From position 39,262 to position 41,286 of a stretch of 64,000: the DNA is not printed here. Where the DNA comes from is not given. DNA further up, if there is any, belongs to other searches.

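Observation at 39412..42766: Translationally overlapping tandem GTPases with C-terminal membrane paddles (dynamin-like or YfjP-like pair)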

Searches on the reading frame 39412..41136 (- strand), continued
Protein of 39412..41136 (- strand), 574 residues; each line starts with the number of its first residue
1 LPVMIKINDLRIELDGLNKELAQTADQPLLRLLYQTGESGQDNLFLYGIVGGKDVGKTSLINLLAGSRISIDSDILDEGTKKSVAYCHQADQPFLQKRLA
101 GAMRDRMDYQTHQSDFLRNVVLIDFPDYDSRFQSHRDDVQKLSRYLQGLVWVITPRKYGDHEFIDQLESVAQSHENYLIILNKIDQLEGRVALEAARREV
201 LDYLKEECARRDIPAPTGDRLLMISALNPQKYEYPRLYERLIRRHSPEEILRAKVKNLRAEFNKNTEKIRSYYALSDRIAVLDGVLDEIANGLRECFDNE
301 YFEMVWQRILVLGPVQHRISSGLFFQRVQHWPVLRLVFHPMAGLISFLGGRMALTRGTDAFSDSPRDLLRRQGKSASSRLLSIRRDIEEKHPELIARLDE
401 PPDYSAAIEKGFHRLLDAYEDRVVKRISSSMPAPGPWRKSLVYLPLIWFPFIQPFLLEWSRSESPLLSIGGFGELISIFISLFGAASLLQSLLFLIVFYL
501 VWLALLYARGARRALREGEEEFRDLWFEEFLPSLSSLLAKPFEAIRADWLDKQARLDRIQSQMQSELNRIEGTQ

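Call 34: fold_search(model_id=the predicted structure, library=pdb)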
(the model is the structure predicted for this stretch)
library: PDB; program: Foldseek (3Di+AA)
matches with E <= 10: 1065; with E <= 0.001: 206
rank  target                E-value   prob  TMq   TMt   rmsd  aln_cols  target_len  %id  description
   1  2j68                  5.5e-10  1.00  0.28  0.24  41.9       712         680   12  Bacterial dynamin-like protein BDLP, GDP bound (released 2006-12-04)
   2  2j69_A                1.3e-09  1.00  0.29  0.25  45.2       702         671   13  Bacterial dynamin-like protein BDLP (released 2006-12-04)
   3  6j72                  6.3e-09  1.00  0.27  0.27  43.2       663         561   12  Crystal structure of IniA from Mycobacterium smegmatis with GTP bound (released 2019-09-11)
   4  5owv_A                1.0e-08  1.00  0.27  0.22  26.8       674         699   14  An oligomerised bacterial dynamin pair provides a mechanism for the long-range sensing and tethering of membranes (released 2018-09-05)
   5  5oxf_A                2.1e-08  1.00  0.28  0.23  28.5       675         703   15  An oligomerised bacterial dynamin pair provides a mechanism for the long range sensing and tethering of membranes (released 2018-09-05)
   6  6j73_B                4.2e-08  1.00  0.26  0.28  42.1       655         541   11  Crystal structure of IniA from Mycobacterium smegmatis (released 2019-09-11)
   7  5oxf_C                9.3e-08  1.00  0.25  0.23  30.3       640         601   12  An oligomerised bacterial dynamin pair provides a mechanism for the long range sensing and tethering of membranes (released 2018-09-05)
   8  5owv_C                1.0e-07  1.00  0.31  0.30  15.4       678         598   11  An oligomerised bacterial dynamin pair provides a mechanism for the long-range sensing and tethering of membranes (released 2018-09-05)
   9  6j73_A                1.1e-07  1.00  0.24  0.26  42.6       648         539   11  Crystal structure of IniA from Mycobacterium smegmatis (released 2019-09-11)
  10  5wp9_A                1.2e-07  1.00  0.22  0.21  22.8       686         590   12  Structural Basis of Mitochondrial Receptor Binding and Constriction by Dynamin-Related Protein 1 (released 2018-06-20)
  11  7zw6_A                2.6e-07  1.00  0.25  0.19  32.1       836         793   11  Oligomeric structure of SynDLP (released 2023-04-19)
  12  7ax3_A                2.8e-07  1.00  0.21  0.21  23.7       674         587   13  CryoEM structure of the super-constricted two-start dynamin 1 filament (released 2021-11-10)
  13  4bej_B                6.2e-07  1.00  0.22  0.23  19.2       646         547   12  Nucleotide-free Dynamin 1-like protein (DNM1L, DRP1, DLP1) (released 2013-04-24)
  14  9n2s_B                8.1e-07  1.00  0.24  0.34  31.7       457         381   12  Structure of GDP-bound GM4951_N86K mutant (released 2026-01-14)
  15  8v8t_A                8.4e-07  1.00  0.21  0.20  17.8       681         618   12  Asymmetrical subunit from a Drp1 lattice on PA nanotubes (released 2025-04-16)
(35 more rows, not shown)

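Call 45: find_related_loci(query=A2, collection=genome_contigs, flank=6000)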
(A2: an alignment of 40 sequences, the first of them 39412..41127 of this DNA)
Query A2 (571 aa) in genome_contigs; peptide patterns used: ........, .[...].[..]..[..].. (x = any residue, [..] = any of these).
317 stretches matched a pattern; 234 encode a relative of the query (tblastn E <= 1e-3); the best 80 are kept; 80 distinct loci.
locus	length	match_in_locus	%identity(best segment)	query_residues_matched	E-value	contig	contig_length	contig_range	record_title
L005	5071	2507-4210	66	1-568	0e+0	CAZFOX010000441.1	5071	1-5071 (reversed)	MAG TPA_asm: uncultured bacterium isolate SRP278314_co1_145 genome assembly, contig: NODE_21335_length_5071_cov_4.924242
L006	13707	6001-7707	54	1-569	0e+0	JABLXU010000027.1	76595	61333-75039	MAG: Candidatus Omnitrophota bacterium isolate Ch114 contig27, whole genome shotgun sequence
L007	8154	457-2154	54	2-567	0e+0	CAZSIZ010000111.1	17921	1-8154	MAG TPA_asm: uncultured bacterium isolate SRP077602_co8_260 genome assembly, contig: NODE_4557_length_17921_cov_5.047856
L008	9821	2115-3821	54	1-569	0e+0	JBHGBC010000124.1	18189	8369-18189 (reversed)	MAG: bacterium isolate SBS.BIN.52 SBSBIN52_contig_124, whole genome shotgun sequence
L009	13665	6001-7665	51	1-554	0e+0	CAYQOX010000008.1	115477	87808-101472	MAG TPA_asm: uncultured bacterium isolate SRP141376_co2_274 genome assembly, contig: NODE_395_length_115477_cov_8.082038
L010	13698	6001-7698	49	2-567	0e+0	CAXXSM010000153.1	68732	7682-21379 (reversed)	MAG: bacterium isolate 04c6e7c0-51ca-4241-8bf9-7f12ca1f9b1d genome assembly, contig: contig_153, whole genome shotgun se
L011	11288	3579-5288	48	1-570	0e+0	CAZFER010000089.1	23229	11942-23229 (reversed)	MAG TPA_asm: uncultured bacterium isolate SRP141376_co4_53 genome assembly, contig: NODE_3927_length_23229_cov_9.231251,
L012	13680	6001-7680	49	2-561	0e+0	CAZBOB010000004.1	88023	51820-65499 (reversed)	MAG TPA_asm: uncultured Desulfobacteraceae bacterium isolate binchicken_co34_357 genome assembly, contig: NODE_252_lengt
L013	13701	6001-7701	48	1-567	0e+0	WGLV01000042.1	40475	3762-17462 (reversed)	MAG: bacterium isolate RI_285 c_000000026945, whole genome shotgun sequence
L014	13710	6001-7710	49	2-571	0e+0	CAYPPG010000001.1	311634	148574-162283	MAG TPA_asm: uncultured bacterium isolate SRP141376_co4_190 genome assembly, contig: NODE_11_length_311634_cov_9.251269,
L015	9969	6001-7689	48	2-564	0e+0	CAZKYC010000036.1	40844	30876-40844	MAG TPA_asm: uncultured bacterium isolate SRP141376_co3_53 genome assembly, contig: NODE_2404_length_40844_cov_8.249430,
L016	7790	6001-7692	51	2-565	0e+0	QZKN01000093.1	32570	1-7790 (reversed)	MAG: Candidatus Omnitrophota bacterium isolate SURF_12 Ga0104751_1002043, whole genome shotgun sequence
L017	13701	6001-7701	48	2-567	1e-173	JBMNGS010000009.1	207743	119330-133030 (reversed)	MAG: bacterium isolate SBF912LR0HQ0026 contig_50967, whole genome shotgun sequence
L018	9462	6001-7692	48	1-564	8e-174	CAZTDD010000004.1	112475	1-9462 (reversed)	MAG TPA_asm: uncultured bacterium isolate SRP141376_co1_272 genome assembly, contig: NODE_405_length_112475_cov_8.901236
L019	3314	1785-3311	53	2-511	0e+0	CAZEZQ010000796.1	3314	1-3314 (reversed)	MAG TPA_asm: uncultured bacterium isolate SRP141376_co3_307 genome assembly, contig: NODE_70676_length_3314_cov_3.449218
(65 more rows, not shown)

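Call 47: search_protein_representatives(alignment_id=A2)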
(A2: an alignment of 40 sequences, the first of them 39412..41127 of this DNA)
Query: 40 sequences, 569 profile positions. Proteins with E-value up to 0.001 (for the whole library): 2585; up to 1e-10: 1153; up to 1e-30: 206. The best 150 are listed.
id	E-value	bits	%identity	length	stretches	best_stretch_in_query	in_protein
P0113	3.9e-248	841.2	-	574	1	1-567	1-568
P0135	6.4e-236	800.9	-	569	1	1-567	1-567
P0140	1.8e-231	786.2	-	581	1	1-567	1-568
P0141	3.6e-229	778.6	-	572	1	1-568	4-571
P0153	3.2e-204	696.3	-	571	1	4-564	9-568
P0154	4.1e-166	570.5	-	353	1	1-351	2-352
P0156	3.2e-144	498.2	-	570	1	4-559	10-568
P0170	1.0e-114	400.8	-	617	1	8-556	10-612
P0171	1.1e-113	397.4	-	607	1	9-555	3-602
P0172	1.4e-113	397.0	-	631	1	8-555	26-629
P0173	5.5e-110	385.1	-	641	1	7-555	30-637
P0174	1.6e-107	377.0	-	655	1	3-558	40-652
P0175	7.0e-107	374.9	-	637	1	8-515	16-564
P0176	1.2e-104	367.6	-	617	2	211-560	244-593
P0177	2.7e-103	363.1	-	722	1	7-515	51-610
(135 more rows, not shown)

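Call 59: find_homologous_proteins(query=A3, max_evalue=0.00001)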
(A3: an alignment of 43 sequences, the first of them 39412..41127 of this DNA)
Query A3 (43 sequences) (571 aa, profile of the alignment): 86 proteins with E <= 0.00001 among 8000 candidates.
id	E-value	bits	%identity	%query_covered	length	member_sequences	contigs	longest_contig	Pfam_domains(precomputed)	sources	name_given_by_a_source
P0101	1.8e-172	593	48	99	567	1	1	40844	-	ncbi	-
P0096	1.1e-171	591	49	99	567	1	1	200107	-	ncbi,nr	ncbi:MAG: GTPase domain-containing protein [Candidatus Hinthialibacter antarcticus]|nr:GTPase domain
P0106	4.9e-170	585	48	99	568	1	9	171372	-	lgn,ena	-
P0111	4.2e-167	576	48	99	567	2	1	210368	-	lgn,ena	-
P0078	1.2e-166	574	100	100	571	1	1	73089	-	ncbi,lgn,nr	ncbi:MAG: hypothetical protein JXR73_23690 [Candidatus Omnitrophica bacterium]|nr:hypothetical prote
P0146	7.6e-165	568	43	99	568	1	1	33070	-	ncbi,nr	ncbi:MAG: GTPase domain-containing protein [Desulfobacteraceae bacterium]|nr:GTPase domain-containin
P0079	2.0e-162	560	90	100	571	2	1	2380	-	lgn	-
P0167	4.5e-161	556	26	88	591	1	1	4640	PF00350.30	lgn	-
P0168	6.1e-159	549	26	82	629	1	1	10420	PF00350.30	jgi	jgi:GTPase Era involved in 16S rRNA processing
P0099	5.3e-158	546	48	99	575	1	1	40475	-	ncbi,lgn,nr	ncbi:MAG: hypothetical protein GC154_16275 [bacterium]|nr:hypothetical protein [bacterium]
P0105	1.3e-156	541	49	98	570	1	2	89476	-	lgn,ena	-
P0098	2.3e-156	540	49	98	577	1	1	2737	-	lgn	-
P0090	1.3e-154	534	50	100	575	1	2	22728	-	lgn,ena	-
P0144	3.7e-153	530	43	99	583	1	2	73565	-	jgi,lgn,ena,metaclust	metaclust:\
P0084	7.6e-153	529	54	99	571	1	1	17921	-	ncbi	-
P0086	1.6e-152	527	54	99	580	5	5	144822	-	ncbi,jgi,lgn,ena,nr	ncbi:MAG TPA: hypothetical protein PLH79_01475 [bacterium]|nr:hypothetical protein [bacterium] HPO99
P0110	6.1e-149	516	49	100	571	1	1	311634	-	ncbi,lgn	-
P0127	2.4e-143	497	48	98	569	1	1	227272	-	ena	-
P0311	2.4e-18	84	35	12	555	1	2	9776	PF01926.30,PF00350.30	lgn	-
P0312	1.2e-17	82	33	12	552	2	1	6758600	PF01926.30,PF00350.30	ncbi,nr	ncbi:GTPase [Micromonospora auratinigra]|nr:GTPase [Micromonospora auratinigra]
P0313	3.4e-9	54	24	20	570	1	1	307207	PF00350.30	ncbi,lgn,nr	ncbi:MAG: ABC transporter [Nocardioidaceae bacterium]|nr:ABC transporter [Nocardioidaceae bacterium]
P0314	5.3e-9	54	35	12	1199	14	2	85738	PF01926.30,PF00350.30,PF02421.25,PF00009.34,PF03193.23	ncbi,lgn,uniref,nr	ncbi:dynamin [Bacillus ginsengihumi]|uniref:Dynamin n=1 Tax=Heyndrickxia ginsengihumi TaxID=363870 R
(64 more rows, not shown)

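Call 61: find_related_loci(query=A3, collection=viral_contigs, flank=5000)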
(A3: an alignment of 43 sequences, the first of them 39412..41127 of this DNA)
Query A3 (571 aa) in viral_contigs; peptide patterns used: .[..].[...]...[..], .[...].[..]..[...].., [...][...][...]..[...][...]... (x = any residue, [..] = any of these).
115 stretches matched a pattern; 1 encode a relative of the query (tblastn E <= 1e-3); 1 distinct loci.
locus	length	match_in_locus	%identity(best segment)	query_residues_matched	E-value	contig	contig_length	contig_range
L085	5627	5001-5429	26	43-186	5e-11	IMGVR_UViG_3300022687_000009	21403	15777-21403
